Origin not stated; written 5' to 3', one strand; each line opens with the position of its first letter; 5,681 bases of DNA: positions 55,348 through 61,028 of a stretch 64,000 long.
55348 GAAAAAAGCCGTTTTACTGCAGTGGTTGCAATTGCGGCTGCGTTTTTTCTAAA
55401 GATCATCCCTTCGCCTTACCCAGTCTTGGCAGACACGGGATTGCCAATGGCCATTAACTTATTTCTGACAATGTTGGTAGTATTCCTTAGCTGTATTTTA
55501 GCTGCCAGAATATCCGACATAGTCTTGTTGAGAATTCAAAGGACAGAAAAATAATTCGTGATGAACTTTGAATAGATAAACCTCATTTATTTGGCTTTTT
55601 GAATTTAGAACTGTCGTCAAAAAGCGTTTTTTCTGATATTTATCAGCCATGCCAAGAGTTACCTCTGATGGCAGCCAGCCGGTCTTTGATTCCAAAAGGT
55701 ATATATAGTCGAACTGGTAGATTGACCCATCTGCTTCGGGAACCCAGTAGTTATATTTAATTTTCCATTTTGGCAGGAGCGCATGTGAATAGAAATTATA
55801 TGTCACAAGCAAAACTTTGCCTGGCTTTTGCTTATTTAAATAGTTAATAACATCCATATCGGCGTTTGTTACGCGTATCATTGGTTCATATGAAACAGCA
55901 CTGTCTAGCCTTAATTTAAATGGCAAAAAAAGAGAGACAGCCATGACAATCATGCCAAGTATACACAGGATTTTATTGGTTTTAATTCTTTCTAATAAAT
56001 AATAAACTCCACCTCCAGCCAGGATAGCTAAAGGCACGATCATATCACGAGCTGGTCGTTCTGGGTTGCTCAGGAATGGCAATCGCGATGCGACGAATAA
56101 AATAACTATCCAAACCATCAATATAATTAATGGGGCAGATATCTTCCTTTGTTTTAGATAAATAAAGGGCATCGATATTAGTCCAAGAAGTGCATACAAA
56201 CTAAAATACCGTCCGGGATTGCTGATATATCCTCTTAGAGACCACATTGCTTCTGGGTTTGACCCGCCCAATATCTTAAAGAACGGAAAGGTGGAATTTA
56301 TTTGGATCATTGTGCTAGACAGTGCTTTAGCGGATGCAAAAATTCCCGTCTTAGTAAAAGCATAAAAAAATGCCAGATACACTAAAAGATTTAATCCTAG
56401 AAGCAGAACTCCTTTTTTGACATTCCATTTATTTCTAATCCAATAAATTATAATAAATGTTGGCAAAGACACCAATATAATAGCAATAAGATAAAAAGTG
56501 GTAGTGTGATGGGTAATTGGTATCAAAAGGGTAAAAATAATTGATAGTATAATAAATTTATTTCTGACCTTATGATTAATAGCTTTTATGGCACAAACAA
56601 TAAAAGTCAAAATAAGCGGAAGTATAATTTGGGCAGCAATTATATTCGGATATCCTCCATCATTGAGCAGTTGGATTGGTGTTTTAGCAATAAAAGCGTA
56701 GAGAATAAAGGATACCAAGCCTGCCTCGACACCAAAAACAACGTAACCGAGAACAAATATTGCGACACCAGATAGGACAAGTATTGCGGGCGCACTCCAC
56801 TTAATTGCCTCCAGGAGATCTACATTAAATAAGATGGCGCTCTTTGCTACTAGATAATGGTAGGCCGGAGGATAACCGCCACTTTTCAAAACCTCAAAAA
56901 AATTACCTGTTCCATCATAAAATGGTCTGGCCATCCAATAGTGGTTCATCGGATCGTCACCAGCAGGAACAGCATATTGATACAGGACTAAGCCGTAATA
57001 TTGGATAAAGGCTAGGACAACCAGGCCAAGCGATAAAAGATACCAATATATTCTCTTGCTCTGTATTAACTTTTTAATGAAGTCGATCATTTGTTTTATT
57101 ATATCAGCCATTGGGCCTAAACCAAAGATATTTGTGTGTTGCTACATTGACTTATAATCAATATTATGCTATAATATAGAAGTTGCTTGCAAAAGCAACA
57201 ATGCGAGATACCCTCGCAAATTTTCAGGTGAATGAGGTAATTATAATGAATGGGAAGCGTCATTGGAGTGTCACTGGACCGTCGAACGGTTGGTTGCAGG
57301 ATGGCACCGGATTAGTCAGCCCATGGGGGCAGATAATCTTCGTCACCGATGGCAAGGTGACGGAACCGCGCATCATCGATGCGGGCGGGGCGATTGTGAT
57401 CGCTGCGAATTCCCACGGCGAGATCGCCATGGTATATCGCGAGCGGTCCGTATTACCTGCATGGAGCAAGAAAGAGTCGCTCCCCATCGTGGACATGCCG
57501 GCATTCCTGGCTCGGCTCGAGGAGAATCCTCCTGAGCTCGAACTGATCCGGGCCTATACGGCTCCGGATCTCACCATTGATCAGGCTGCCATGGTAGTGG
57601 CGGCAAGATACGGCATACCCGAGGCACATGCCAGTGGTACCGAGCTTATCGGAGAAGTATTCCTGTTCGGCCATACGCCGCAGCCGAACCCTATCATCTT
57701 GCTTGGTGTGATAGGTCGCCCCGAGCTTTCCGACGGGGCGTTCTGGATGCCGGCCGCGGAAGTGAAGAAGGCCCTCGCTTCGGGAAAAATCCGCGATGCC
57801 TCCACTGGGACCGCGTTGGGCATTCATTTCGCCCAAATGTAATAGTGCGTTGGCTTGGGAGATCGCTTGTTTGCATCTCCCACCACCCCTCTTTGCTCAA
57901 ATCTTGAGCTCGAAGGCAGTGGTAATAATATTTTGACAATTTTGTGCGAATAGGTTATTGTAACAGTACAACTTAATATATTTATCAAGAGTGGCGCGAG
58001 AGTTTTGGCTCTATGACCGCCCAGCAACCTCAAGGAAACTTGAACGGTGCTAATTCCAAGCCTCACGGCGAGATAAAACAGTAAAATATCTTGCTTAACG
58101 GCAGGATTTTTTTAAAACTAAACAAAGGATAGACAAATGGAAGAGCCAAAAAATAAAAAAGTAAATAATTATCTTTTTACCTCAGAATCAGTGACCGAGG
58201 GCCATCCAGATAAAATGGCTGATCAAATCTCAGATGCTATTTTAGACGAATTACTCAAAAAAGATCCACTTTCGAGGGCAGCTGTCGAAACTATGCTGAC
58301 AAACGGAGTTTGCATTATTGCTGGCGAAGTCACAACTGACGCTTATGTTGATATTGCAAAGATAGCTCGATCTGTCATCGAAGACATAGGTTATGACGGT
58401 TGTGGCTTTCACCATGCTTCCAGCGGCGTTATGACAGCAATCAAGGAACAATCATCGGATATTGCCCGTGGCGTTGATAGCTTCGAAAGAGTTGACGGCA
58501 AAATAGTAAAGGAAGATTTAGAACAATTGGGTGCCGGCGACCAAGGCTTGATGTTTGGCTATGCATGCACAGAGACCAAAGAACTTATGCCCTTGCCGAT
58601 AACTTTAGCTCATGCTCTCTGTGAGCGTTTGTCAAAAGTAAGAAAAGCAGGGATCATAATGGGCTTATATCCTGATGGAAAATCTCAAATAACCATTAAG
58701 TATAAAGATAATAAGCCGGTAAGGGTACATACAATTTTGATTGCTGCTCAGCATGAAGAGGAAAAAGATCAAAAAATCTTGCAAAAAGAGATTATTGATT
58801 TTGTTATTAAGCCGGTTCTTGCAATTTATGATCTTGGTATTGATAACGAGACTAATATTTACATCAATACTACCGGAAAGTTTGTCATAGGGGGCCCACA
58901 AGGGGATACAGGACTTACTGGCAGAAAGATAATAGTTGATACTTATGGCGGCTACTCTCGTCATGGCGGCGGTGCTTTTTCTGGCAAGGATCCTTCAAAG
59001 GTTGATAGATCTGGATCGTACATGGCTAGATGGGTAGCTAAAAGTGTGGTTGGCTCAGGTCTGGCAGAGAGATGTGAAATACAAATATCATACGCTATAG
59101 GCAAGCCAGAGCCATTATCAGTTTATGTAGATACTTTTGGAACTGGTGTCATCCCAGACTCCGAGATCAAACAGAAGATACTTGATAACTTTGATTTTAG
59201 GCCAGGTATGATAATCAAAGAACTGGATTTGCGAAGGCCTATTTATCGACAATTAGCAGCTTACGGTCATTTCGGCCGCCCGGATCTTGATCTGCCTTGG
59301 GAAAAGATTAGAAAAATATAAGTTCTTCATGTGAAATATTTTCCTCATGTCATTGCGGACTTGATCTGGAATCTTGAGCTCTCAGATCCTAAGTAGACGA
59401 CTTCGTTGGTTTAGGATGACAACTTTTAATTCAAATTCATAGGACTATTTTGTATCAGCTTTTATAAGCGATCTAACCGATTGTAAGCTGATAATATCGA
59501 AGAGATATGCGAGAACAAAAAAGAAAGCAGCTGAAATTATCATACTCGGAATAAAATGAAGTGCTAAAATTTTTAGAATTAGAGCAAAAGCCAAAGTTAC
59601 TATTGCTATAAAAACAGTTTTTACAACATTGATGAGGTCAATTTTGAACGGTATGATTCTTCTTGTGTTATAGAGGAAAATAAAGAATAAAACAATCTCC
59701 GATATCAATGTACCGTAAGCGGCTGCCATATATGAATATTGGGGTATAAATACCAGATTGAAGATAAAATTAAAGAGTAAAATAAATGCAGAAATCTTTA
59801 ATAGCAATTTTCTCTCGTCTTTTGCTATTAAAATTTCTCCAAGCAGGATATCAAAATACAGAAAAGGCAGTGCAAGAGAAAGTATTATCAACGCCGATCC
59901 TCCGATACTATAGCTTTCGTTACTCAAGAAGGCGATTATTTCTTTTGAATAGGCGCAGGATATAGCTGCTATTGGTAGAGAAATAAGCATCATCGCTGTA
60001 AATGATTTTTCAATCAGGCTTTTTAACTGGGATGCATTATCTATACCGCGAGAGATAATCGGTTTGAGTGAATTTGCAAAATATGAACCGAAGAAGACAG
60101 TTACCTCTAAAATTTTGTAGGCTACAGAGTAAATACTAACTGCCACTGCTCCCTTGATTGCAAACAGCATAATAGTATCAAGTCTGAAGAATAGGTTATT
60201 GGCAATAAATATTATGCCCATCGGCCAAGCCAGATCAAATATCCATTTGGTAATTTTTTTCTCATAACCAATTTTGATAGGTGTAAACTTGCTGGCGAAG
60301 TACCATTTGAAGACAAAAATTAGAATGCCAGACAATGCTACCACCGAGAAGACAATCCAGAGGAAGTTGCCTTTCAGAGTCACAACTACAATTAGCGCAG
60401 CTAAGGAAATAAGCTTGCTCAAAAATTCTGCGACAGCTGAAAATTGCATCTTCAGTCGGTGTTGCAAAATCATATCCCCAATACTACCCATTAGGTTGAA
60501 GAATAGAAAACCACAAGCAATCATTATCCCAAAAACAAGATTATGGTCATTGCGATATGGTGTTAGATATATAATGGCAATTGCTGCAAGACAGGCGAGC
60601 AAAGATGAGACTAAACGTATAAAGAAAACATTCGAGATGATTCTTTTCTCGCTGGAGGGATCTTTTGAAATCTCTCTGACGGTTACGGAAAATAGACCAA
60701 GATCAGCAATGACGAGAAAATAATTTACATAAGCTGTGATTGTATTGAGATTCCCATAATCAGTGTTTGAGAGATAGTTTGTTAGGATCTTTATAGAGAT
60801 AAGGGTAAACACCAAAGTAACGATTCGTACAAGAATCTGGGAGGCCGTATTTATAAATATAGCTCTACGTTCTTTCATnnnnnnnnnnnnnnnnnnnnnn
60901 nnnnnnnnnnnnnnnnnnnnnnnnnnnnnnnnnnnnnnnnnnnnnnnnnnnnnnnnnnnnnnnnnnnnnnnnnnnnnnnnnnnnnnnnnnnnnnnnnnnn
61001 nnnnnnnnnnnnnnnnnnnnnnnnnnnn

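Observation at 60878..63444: Adjacent cohesin-like and dockerin-like surface proteins suggest a cellulosome-style protein-protein docking pair in a small genome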

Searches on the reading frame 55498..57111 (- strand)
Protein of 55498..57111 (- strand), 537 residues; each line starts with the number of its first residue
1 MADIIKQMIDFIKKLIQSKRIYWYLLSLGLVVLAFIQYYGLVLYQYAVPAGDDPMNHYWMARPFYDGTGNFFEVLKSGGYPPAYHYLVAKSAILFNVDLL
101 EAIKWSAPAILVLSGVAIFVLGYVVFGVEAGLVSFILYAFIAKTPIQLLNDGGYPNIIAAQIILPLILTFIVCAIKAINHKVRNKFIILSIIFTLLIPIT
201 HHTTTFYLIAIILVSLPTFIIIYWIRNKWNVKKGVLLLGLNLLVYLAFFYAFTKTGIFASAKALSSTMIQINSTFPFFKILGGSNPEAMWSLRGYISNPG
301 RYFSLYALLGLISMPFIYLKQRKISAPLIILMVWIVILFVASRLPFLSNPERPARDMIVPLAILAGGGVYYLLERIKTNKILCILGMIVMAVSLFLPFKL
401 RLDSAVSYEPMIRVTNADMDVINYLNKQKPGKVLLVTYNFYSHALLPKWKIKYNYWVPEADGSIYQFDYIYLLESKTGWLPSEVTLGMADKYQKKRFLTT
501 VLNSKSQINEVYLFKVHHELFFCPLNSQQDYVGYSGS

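Call 76: search_protein_families(library=pfam, proteins=[window:55498-57111:-], max_evalue=0.001)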
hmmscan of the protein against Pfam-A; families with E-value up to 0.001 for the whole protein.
window:55498-57111:- (537 aa): 1 family
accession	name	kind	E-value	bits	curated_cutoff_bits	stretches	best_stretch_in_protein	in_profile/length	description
PF20176.3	DUF6541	-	4.9e-07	28.9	29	1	76-342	155-411/646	Family of unknown function (DUF6541)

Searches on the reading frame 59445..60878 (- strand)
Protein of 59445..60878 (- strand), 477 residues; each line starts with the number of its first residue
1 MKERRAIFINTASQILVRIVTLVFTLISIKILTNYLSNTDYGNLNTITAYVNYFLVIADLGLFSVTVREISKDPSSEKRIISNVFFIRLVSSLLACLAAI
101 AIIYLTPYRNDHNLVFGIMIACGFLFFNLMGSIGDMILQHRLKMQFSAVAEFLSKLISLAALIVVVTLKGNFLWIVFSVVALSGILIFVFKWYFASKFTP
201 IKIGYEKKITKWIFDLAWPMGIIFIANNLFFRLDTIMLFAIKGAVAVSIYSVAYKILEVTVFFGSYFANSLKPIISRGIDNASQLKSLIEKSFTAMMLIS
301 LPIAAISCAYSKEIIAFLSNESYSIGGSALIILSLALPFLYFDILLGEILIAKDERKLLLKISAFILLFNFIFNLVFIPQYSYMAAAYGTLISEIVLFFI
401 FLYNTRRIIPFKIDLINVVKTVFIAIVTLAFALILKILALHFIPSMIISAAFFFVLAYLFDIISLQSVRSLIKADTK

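Call 3: search_protein_families(library=pfam, proteins=[window:59445-60878:-], max_evalue=1)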
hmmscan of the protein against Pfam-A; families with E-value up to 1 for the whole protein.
window:59445-60878:- (477 aa): 6 families
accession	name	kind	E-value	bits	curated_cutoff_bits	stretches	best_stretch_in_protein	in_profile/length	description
PF01943.22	Polysacc_synt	-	3.8e-23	82.7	28.2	1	10-277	4-272/274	Polysaccharide biosynthesis protein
PF13440.11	Polysacc_synt_3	-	4.4e-18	66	23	1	31-321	1-286/293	Polysaccharide biosynthesis protein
PF01554.23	MatE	-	1.7e-11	44.5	24.9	1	219-375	1-160/161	MatE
PF03023.19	MurJ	-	0.00072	18.7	27.4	1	84-445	63-438/451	Lipid II flippase MurJ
PF17204.8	Sid-5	-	0.23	12.1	27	1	351-378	11-37/76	Sid-5 family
PF09534.15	Trp_oprn_chp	-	0.69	10.2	29.6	0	156-190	50-84/180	Tryptophan-associated transmembrane protein (Trp_oprn_chp)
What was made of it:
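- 59445..60878 (-): Wzx/Polysacc_synt-type flippase gene; its ATG overlaps B's stop codon by 1 nt (TAATG). Pfam Polysacc_synt at E 3.8e-23 (call 3).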

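Call 4: search_protein_families(library=ncbifam, proteins=[window:59445-60878:-], max_evalue=1)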
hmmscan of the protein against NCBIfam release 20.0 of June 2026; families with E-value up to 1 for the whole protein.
window:59445-60878:- (477 aa): 3 families
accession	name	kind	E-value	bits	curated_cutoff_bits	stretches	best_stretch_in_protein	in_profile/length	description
NF041871.1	Wzx_EPS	equivalog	7.5e-13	48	800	1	19-433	14-434/492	exopolysaccharide biosynthesis flippase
NF047674.1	TeichurnBiosyTuaB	equivalog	2.9e-07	29.9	580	1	19-449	21-458/469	teichuronic acid biosynthesis protein TuaB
TIGR01695.1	murJ_mviN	equivalog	0.0004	19.2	235.55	1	72-466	73-502/506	murein biosynthesis integral membrane protein MurJ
